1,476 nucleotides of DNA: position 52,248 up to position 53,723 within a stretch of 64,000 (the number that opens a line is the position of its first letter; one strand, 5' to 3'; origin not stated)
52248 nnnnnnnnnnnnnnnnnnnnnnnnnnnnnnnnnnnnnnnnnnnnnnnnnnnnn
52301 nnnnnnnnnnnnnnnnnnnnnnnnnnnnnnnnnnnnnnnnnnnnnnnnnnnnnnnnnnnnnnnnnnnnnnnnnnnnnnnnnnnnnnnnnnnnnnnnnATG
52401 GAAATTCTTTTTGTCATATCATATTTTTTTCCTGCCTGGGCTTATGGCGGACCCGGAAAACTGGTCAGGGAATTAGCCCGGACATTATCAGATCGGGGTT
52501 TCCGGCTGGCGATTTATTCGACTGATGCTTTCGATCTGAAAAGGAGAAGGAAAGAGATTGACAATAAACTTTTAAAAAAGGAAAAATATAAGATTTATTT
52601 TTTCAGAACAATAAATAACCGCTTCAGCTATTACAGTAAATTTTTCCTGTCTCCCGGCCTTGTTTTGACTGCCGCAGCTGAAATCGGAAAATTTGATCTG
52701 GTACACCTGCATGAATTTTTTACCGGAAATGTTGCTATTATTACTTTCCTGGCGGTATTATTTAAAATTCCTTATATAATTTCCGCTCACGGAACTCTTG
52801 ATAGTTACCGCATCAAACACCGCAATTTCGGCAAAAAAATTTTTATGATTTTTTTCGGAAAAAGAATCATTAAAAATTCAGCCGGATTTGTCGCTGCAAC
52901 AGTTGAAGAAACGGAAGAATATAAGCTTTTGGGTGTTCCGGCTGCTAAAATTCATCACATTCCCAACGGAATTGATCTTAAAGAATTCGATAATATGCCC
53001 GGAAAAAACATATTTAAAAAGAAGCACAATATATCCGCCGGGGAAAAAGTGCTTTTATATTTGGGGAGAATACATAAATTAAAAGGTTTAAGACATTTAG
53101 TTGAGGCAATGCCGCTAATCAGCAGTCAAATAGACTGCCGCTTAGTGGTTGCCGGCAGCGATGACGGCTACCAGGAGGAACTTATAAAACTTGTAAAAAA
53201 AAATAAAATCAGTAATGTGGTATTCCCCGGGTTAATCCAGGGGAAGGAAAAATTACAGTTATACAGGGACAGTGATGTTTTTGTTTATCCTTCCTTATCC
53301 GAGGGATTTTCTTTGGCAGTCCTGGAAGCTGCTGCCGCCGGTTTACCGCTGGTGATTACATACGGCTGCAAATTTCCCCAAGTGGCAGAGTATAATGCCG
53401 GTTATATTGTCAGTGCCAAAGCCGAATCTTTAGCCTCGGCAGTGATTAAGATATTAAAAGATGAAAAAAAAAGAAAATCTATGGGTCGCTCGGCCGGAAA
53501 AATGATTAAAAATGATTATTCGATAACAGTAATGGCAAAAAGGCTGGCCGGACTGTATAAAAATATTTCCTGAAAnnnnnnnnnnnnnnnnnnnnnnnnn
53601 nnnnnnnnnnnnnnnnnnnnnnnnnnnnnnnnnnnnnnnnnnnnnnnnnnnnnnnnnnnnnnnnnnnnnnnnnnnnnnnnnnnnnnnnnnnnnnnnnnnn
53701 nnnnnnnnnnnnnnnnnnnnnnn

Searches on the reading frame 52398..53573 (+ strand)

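Call 68: search_protein_families(library=pfam, proteins=[window:52398-53573:+], max_evalue=0.01)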
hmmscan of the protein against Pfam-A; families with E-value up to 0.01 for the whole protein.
window:52398-53573:+ (391 aa): 7 families
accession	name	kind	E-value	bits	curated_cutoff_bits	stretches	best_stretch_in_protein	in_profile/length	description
PF00534.26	Glycos_transf_1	-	3.8e-35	121.4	26.4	1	204-368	3-171/172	Glycosyl transferases group 1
PF13692.12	Glyco_trans_1_4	-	8.9e-30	104.2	27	1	216-355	1-142/142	Glycosyl transferases group 1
PF13439.12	Glyco_transf_4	-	5.1e-22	79.1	28.5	1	16-195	1-169/170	Glycosyltransferase Family 4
PF13579.12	Glyco_trans_4_4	-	3.3e-13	50.7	29.7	1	17-191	1-158/158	Glycosyl transferase 4-like domain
PF20706.3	GT4-conflict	-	1.8e-12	47.4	26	1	210-321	190-311/385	Family 4 Glycosyltransferase in conflict systems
PF13524.12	Glyco_trans_1_2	-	1.9e-08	34.8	25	1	244-382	12-141/144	Glycosyl transferase-like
PF08323.17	Glyco_transf_5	-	0.0033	17.6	22.7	0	3-116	2-146/239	Starch synthase catalytic domain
